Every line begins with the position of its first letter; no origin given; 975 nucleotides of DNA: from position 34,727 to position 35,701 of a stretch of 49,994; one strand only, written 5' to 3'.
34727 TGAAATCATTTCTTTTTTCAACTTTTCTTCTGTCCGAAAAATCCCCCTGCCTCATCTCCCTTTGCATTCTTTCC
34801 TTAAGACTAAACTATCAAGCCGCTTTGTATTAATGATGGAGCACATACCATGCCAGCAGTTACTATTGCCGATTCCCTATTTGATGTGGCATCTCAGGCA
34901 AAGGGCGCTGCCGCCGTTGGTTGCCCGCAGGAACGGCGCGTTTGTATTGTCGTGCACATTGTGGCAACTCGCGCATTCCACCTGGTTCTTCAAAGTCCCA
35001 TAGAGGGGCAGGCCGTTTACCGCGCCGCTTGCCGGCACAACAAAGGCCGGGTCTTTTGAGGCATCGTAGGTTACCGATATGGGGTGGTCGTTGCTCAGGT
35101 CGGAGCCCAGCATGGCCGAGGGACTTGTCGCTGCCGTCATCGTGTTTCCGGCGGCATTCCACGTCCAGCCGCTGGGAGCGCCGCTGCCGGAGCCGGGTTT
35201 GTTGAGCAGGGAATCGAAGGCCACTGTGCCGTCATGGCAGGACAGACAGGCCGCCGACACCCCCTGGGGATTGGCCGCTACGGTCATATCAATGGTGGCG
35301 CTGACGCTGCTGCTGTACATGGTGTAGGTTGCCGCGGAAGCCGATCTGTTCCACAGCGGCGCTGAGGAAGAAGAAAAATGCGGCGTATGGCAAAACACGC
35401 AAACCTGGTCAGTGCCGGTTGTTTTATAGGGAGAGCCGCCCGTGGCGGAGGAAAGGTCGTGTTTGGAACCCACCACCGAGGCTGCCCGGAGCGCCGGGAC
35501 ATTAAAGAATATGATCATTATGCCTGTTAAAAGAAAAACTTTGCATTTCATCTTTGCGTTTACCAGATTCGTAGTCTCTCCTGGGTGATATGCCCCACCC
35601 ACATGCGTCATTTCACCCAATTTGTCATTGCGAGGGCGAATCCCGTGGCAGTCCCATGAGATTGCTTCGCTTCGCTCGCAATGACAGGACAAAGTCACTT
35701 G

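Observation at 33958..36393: Three tandem paralogous 4/4/5-haem small secreted cytochromes: candidate filament (nanowire-type) subunits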

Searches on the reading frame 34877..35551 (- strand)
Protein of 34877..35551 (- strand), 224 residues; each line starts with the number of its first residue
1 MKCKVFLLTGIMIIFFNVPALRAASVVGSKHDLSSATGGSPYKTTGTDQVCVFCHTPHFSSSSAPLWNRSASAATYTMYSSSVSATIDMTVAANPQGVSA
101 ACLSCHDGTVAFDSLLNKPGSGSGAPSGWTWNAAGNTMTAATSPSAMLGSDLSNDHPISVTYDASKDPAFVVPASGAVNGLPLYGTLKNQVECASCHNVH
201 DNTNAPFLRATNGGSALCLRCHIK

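Call 4: search_protein_families(library=pfam, proteins=[window:34877-35551:-], max_evalue=0.1)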
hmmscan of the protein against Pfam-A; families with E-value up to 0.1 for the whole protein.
window:34877-35551:- (224 aa): 5 families
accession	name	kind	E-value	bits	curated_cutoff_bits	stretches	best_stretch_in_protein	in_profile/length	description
PF09699.15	Paired_CXXCH_1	-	3.1e-12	46.4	20.6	2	192-222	8-36/41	Doubled CXXCH motif (Paired_CXXCH_1)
PF14522.11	Cytochrome_C7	-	3.8e-06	27.1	24.8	2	47-114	12-56/67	Cytochrome c7 and related cytochrome c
PF14537.11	Cytochrom_c3_2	-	1e-05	26.3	25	1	188-222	55-78/79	Cytochrome c3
PF22113.1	Mtrc-MtrF_II-IV_dom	-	0.0054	16.7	30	1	41-110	74-130/176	Outer membrane cytochrome MtrC/MtrF-like, domains II/IV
PF03264.19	Cytochrom_NNT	-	0.0091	16.2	24.1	0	193-223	39-73/174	NapC/NirT cytochrome c family, N-terminal region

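Call 6: search_solved_structures(query=window:34877-35551:-, max_evalue=10, show_alignments=2)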
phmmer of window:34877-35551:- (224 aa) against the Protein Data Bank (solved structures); distinct sequences matched with E-value up to 10: 7.
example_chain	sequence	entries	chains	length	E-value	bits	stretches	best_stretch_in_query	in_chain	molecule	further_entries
7tfs_A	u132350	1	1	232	2.1e-43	151.5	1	10-224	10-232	Cytochrome c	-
9yuq_N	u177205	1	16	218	4.8e-29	104.6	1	5-224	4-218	Putative multiheme cytochrome c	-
3bn1_A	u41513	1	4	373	0.35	13.5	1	97-198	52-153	Perosamine synthetase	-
3dr4_A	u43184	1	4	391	0.38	13.4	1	97-198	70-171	Putative perosamine synthetase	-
3dr7_A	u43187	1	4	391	0.38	13.4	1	97-198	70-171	Putative perosamine synthetase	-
2ozy_A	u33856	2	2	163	1.1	11.9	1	190-222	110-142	Cytochrome c-type protein nrfB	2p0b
8k5o_C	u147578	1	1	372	8.1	9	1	47-109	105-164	Photosynthetic reaction center cytochrome c subunit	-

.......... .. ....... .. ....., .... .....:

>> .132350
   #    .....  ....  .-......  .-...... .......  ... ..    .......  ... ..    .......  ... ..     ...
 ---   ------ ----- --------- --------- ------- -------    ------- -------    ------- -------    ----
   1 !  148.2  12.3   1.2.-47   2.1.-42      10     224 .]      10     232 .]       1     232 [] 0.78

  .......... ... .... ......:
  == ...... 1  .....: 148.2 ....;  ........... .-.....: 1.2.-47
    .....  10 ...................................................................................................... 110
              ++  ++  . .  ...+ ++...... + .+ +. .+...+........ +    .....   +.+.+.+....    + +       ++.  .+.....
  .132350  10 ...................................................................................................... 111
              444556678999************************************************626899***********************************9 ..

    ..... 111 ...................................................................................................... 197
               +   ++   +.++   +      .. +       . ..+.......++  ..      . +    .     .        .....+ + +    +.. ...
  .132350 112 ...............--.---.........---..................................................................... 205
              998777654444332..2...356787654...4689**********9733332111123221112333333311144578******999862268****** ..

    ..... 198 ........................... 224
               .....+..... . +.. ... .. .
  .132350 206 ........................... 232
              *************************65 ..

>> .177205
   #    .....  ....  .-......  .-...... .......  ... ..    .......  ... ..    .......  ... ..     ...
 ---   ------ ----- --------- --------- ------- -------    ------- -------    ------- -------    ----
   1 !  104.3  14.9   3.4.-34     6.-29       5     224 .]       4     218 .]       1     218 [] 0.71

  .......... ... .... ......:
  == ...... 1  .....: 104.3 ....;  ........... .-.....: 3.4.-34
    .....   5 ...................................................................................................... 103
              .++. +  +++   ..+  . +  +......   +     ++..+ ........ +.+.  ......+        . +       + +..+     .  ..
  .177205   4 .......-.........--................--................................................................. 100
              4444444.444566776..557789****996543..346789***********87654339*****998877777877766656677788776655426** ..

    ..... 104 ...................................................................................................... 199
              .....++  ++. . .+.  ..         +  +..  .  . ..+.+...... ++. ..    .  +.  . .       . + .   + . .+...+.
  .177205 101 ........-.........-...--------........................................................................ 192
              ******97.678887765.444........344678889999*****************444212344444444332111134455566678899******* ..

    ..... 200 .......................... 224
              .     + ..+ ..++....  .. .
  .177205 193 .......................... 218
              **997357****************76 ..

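Call 23: find_encoding_contigs(protein=window:34877-35551:-, flank=10000, max_places=6)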
Protein window:34877-35551:- (224 aa): no gene with exactly this product is on record in the collection.

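Call 24: find_related_loci(query=A1, collection=genome_contigs, flank=10000)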
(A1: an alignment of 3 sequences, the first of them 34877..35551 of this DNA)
Query A1 (224 aa) in genome_contigs; peptide patterns used: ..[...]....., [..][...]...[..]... (x = any residue, [..] = any of these).
600 stretches matched a pattern (row limit reached: there are more); 555 encode a relative of the query (tblastn E <= 1e-3); the best 80 are kept; 80 distinct loci.
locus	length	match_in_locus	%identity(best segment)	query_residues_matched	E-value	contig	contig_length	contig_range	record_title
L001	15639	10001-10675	52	1-224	6e-66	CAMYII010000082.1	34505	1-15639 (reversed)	MAG: Acidiferrobacterales bacterium isolate ES_Gamma_002 genome assembly, contig: scaffold_523, whole genome shotgun seq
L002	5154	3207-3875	53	7-224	2e-65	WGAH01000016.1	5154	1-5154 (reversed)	MAG: Deltaproteobacteria bacterium isolate S143_5 k151_111882, whole genome shotgun sequence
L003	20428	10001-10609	55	25-223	2e-63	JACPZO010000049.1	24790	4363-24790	MAG: Nitrospirae bacterium isolate NC_groundwater_891_Pr1_S2p5_65_34 Montesol18_S2p5_coassembly_scaffold_11485, whole ge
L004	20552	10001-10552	53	24-224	4e-61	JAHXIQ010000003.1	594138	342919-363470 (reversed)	MAG: Candidatus Thiodiazotropha sp. (ex Myrtea sp. 'scaly one' KF741663) isolate 3502F_Th1 c_000000000003, whole genome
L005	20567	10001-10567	53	25-224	2e-59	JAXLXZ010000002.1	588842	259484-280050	MAG: Gemmatimonadales bacterium isolate STL-GEM5 C2.198.fa-2, whole genome shotgun sequence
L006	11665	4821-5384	53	26-224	4e-59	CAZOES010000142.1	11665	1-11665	MAG TPA_asm: uncultured Gemmatimonadaceae bacterium isolate SRP237561_co1_305 genome assembly, contig: NODE_10379_length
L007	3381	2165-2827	50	6-224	4e-58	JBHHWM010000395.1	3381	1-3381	MAG: Rhodothermales bacterium isolate S.2_sp2_bin.19 NODE_5518_length_3381_cov_10.248046, whole genome shotgun sequence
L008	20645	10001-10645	47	7-222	1e-56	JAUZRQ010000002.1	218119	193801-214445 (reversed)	MAG: candidate division KSB1 bacterium isolate GS19_ROV16_BS04-AMOR20_M0784 AMOR20_M0784_contig2, whole genome shotgun s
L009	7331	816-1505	47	1-224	2e-54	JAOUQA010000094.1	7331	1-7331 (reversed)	MAG: Gammaproteobacteria bacterium isolate 8_1_Oct_SF_Bin73 8_1_Oct_SF_Bin73_scaffold_9584_c1, whole genome shotgun sequ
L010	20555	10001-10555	49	23-224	2e-52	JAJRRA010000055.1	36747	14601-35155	MAG: Gammaproteobacteria bacterium isolate Dive100_bin2.37 k141_493962, whole genome shotgun sequence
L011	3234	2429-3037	54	25-224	3e-52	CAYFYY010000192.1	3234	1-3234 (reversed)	MAG TPA_asm: uncultured Flavobacteriales bacterium isolate ERP108616_co2_15 genome assembly, contig: NODE_72519_length_3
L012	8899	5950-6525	48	25-224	4e-51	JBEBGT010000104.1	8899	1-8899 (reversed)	MAG: Candidatus Eisenbacteria bacterium isolate ATF_3 NODE_4524_length_8899_cov_2.812045, whole genome shotgun sequence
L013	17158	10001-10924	44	12-224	9e-51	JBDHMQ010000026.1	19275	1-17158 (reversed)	MAG: Gemmatimonadota bacterium isolate Meg22_46_Bin_203 Meg22_46_Bin_203_scaffold_9915, whole genome shotgun sequence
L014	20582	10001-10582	46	7-224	3e-50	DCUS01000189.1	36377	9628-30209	MAG TPA_asm: Syntrophaceae bacterium UBA2208 UBA2208_contig_11353, whole genome shotgun sequence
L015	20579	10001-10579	46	25-224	4e-50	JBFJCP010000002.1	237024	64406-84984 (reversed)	MAG: Gemmatimonadales bacterium isolate Mix_sand15.2022.01.G.23 k141_524531_length_237024_cov_18.4991, whole genome shot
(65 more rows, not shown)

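Call 28: search_protein_families(library=ncbifam, proteins=[window:34877-35551:-], max_evalue=0.01)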
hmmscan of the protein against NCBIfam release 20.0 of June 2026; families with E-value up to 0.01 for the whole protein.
window:34877-35551:- (224 aa): 5 families
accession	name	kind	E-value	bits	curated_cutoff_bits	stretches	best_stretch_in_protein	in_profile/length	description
TIGR01905.1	paired_CXXCH_1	subfamily_domain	3.2e-10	39.7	25.2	1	190-222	6-36/41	doubled CXXCH domain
TIGR03153.1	cytochr_NrfH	equivalog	1.7e-07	31.4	134.2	1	48-110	52-113/138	cytochrome c nitrite reductase small subunit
TIGR03508.1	decahem_SO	subfamily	2.2e-07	30.6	192.2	1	188-223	141-175/258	DmsE family decaheme c-type cytochrome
NF041028.1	decahem_GSU2203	exception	5.1e-06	25.9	325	1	189-222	173-207/317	GSU2203 family decaheme c-type cytochrome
NF008659.0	PRK11659.1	equivalog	0.0054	16.4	184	0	189-223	134-168/188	cytochrome c nitrite reductase pentaheme subunit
